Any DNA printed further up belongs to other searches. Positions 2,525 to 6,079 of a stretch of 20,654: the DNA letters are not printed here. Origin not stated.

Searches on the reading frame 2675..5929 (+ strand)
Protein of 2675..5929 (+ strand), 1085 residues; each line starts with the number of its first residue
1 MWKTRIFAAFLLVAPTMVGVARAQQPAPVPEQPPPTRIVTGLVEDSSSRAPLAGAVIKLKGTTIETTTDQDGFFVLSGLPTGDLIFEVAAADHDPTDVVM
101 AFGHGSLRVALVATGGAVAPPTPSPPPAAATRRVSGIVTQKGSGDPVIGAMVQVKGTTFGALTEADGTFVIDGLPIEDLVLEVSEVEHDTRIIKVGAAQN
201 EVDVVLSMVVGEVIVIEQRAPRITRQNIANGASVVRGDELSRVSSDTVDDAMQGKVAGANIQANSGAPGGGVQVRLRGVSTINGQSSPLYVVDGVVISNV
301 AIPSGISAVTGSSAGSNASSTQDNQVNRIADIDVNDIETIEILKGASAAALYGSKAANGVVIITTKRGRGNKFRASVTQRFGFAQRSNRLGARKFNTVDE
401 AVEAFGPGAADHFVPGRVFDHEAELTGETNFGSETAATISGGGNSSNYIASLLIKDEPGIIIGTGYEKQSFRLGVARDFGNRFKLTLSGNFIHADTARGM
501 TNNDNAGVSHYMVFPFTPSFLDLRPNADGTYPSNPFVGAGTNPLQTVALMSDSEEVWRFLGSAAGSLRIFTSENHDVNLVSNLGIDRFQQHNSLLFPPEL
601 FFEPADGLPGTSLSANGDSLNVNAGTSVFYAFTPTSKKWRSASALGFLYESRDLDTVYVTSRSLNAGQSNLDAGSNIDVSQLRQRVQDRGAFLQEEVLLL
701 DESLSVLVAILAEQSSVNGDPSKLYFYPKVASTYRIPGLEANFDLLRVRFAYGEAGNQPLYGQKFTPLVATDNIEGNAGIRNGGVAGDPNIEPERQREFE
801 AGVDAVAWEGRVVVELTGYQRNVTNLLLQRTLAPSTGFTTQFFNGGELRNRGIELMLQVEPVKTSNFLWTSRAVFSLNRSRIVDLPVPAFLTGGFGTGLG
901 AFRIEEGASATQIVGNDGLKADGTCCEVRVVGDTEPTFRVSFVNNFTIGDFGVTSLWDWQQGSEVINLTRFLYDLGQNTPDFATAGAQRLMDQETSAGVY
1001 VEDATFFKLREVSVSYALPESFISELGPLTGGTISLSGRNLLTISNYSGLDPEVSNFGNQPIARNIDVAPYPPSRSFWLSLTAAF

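Call 7: search_protein_families(library=pfam, proteins=[window:2675-5929:+], max_evalue=0.01)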
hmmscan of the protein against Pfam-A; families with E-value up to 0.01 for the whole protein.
window:2675-5929:+ (1085 aa): 6 families
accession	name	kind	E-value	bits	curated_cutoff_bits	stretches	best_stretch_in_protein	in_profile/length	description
PF13715.12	CarbopepD_reg_2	-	1.4e-21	76.8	32.2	2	134-204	1-72/88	CarboxypepD_reg-like domain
PF13620.12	CarboxypepD_reg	-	2.9e-19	69.6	32.3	2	134-205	2-80/82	Carboxypeptidase regulatory-like domain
PF07715.20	Plug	-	7.5e-17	62.2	23.9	1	226-360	3-107/107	TonB-dependent Receptor Plug Domain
PF00593.30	TonB_dep_Rec_b-barrel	-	1.4e-15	58.5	27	1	507-881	102-338/436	TonB dependent receptor-like, beta-barrel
PF17802.7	SpaA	-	0.002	18.7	23.1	0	45-86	9-56/91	Prealbumin-like fold domain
PF09430.16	EMC7_beta-sandw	-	0.0051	17.4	26.6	0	157-188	19-50/122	ER membrane protein complex subunit 7, beta-sandwich domain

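Call 8: search_protein_families(library=ncbifam, proteins=[window:2675-5929:+], max_evalue=0.01)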
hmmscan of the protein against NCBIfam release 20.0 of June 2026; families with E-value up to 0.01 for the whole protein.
window:2675-5929:+ (1085 aa): 14 families
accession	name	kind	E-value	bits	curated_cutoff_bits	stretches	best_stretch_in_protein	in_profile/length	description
TIGR04056.1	OMP_RagA_SusC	subfamily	1.3e-121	407.7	368.25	2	133-1085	2-981/981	SusC/RagA family TonB-linked outer membrane protein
TIGR04057.1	SusC_RagA_signa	signature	1.3e-16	60.1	46.2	1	336-366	1-31/31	SusC/RagA subfamily TonB-dependent outer membrane receptor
NF052345.1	S_layer_anammox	exception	3e-13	48.1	1400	2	21-112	1297-1392/1596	Kustd1514 family S-layer glycoprotein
TIGR01783.1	TonB-siderophor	subfamily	6.3e-08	31.7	223.5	1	231-388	5-129/649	TonB-dependent siderophore receptor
TIGR01779.1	TonB-B12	equivalog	1.5e-07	30.4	599.7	1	212-382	30-169/614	TonB-dependent vitamin B12 receptor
NF053590.1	TonB_dep_TOL0244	equivalog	2.2e-06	26.6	645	1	331-370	106-144/604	TOL_0244 family TonB-dependent receptor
NF007926.1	PRK10641.1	equivalog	2.4e-06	26.4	836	1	751-859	410-493/617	TonB-dependent vitamin B12 receptor BtuB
TIGR01785.1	TonB-hemin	subfamily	3.5e-05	22.4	316.85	0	784-858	459-544/677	TonB-dependent heme/hemoglobin receptor family protein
NF010051.0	PRK13528.1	subfamily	6.9e-05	21.3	583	1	211-379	34-184/727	FepA family TonB-dependent siderophore receptor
NF010048.1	PRK13524.1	subfamily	8e-05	21.3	493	1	219-380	46-189/744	FepA family TonB-dependent siderophore receptor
TIGR01786.1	TonB-hemlactrns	subfamily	0.0001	20.8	323.75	1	314-367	95-135/719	TonB-dependent hemoglobin/transferrin/lactoferrin family receptor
NF052649.1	TonRcptRhtA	equivalog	0.00044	18.5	1100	1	329-379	130-180/744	TonB-dependent siderophore receptor RhtA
NF050067.1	TonBEntbctnRecCfrA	equivalog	0.00071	18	1200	1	334-380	127-171/698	TonB-dependent ferric enterobactin receptor CfrA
NF049945.1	TonB_dep_FCYXU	equivalog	0.0048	15.5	825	1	313-368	116-169/697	TonB-dependent receptor, FCYXU motif-type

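Call 30: list_cluster_members(proteins=[P0001, P0121, window:2675-5929:+, window:10398-11009:-, window:16040-17509:+, window:13996-15969:-, window:8277-10016:-, window:17924-19036:-])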
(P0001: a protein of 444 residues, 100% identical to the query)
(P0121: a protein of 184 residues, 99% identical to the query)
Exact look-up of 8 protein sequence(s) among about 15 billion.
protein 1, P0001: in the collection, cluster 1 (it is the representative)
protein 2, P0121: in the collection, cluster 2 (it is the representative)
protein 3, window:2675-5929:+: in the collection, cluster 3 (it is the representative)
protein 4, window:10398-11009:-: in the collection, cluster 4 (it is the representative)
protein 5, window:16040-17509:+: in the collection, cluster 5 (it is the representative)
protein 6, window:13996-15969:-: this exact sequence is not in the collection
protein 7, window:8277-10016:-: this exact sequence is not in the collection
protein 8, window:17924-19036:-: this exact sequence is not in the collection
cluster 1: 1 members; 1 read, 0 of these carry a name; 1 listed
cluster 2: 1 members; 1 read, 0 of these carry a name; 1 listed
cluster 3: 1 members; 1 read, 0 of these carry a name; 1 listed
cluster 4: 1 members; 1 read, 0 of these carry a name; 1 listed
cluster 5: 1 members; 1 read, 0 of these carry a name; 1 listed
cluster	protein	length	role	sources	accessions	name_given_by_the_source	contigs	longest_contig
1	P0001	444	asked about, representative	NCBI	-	-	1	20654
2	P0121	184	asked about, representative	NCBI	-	-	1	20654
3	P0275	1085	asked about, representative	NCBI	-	-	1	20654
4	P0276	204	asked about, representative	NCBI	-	-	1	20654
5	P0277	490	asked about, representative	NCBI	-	-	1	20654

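Call 43: search_solved_structures(query=window:2675-5929:+, max_evalue=0.0001)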
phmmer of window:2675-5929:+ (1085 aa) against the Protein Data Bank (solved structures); distinct sequences matched with E-value up to 0.0001: 9.
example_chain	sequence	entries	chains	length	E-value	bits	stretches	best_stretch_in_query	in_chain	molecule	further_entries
6sli_B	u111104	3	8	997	4.8e-41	143.9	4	132-297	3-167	RagA protein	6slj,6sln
5fq6_B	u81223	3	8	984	1.1e-40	142.7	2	210-372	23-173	SUSC/RAGA FAMILY TONB-LINKED OUTER MEMBRANE PROTEIN | BT_2264 | OUTER MEMBRANE PROTEIN OMP121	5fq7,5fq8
8aa4_A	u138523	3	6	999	7.1e-40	140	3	330-886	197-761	SusC homolog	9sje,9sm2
6sml_B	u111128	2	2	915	6.8e-35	123.5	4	739-884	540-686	RagA protein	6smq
6sm3_B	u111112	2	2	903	8.7e-35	123.1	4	739-884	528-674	RagA protein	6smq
8ypt_C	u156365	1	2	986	3.7e-34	121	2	243-390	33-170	TonB-linked outer membrane protein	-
8ypu_C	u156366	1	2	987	3.9e-34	121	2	243-390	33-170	SusC/RagA family TonB-linked outer membrane protein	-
5t3r_D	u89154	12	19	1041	6.2e-32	113.7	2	134-296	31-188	SusC homolog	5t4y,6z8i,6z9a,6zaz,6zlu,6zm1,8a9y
6zlt_B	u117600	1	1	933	1.4e-23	86.1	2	331-376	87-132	SusC homolog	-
